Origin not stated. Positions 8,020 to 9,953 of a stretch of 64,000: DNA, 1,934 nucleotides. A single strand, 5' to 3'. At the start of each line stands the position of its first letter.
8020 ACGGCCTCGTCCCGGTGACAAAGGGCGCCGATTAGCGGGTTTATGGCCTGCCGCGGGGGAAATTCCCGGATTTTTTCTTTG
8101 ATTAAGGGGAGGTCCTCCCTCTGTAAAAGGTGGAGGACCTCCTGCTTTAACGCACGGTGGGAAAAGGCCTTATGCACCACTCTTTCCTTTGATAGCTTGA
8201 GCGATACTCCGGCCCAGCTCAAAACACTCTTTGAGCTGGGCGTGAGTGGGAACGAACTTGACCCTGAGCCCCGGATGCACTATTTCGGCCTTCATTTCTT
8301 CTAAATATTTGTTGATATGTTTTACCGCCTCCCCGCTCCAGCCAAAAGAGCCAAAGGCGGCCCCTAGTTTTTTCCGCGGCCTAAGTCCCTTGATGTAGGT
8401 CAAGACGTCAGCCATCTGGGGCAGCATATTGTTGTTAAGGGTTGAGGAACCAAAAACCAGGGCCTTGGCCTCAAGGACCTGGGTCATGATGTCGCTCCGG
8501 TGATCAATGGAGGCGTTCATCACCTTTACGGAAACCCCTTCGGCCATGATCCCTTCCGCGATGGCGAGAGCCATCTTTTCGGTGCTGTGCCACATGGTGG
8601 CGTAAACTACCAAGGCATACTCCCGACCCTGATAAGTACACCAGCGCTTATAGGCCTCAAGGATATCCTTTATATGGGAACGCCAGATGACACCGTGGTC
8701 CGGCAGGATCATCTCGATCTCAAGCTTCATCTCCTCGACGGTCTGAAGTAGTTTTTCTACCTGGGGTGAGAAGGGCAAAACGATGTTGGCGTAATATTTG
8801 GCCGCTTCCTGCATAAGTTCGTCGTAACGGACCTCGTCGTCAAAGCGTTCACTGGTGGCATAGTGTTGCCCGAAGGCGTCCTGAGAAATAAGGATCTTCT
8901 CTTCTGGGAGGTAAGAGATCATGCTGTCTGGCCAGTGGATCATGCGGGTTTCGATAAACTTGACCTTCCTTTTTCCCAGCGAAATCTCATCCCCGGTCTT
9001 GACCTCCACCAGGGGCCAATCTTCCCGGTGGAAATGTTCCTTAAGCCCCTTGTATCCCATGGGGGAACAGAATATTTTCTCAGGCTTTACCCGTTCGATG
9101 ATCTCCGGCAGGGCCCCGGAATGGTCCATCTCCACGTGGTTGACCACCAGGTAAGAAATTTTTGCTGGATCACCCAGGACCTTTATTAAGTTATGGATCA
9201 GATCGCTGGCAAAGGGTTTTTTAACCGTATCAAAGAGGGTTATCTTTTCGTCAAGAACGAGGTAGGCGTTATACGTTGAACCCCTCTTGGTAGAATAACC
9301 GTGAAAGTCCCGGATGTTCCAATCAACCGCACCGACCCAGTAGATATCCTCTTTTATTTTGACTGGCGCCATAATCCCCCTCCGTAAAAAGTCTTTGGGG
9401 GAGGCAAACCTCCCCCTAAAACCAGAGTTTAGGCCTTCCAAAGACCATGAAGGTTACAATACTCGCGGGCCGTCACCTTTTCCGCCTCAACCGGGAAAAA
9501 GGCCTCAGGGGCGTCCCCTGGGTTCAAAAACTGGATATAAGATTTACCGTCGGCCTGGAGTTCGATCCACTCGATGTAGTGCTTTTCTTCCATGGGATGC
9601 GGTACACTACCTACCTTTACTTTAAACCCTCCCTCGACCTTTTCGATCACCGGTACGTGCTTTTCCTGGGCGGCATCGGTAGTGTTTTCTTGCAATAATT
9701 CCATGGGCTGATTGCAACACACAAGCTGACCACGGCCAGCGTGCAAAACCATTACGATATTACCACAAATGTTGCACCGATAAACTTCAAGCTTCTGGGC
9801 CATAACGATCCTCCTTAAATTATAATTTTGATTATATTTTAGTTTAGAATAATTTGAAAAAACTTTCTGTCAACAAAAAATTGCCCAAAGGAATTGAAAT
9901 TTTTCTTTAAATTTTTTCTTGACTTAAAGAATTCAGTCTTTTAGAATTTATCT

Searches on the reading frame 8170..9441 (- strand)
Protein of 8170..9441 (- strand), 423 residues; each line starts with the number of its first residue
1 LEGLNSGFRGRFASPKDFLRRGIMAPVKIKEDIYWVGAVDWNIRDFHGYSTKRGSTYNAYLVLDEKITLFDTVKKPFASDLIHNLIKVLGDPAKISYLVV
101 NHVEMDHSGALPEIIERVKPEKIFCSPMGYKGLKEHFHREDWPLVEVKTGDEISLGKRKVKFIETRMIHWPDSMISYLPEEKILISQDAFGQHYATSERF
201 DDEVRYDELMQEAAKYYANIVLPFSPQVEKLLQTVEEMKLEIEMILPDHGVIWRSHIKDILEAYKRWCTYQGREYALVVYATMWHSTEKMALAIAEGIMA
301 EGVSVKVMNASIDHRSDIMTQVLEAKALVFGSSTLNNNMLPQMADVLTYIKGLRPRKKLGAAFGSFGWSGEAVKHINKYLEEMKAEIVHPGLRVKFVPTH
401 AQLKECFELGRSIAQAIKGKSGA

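Call 63: search_protein_families(library=pfam, proteins=[window:8170-9441:-], max_evalue=0.0001)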
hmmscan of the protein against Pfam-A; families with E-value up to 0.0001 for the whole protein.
window:8170-9441:- (423 aa): 4 families
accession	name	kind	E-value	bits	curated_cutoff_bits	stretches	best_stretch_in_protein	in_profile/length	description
PF00258.30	Flavodoxin_1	-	3.1e-18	66.7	25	1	278-409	1-142/143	Flavodoxin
PF19583.5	ODP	-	1.2e-17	64.9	27.2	1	57-250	3-194/194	ODP family beta lactamase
PF00753.33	Lactamase_B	-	1.3e-06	29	22.7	1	57-249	6-196/196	Metallo-beta-lactamase superfamily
PF12706.13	Lactamase_B_2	-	2.3e-05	24.6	27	1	84-171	21-116/200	Beta-lactamase superfamily domain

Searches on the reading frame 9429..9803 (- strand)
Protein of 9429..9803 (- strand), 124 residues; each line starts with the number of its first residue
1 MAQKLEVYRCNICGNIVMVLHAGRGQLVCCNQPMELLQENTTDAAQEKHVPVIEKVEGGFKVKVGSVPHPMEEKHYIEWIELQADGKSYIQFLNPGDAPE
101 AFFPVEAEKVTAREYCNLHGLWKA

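Call 63: search_protein_families(library=pfam, proteins=[window:9429-9803:-], max_evalue=0.0001)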
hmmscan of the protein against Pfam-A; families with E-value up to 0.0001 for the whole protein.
window:9429-9803:- (124 aa): 2 families
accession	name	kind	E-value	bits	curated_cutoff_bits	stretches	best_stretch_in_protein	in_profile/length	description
PF01880.24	Desulfoferrodox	-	1e-22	80.9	22.2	1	42-123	2-96/98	Desulfoferrodoxin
PF06397.17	Desulfoferrod_N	-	1.1e-20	73.4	23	1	3-37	2-36/36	Desulfoferrodoxin, N-terminal domain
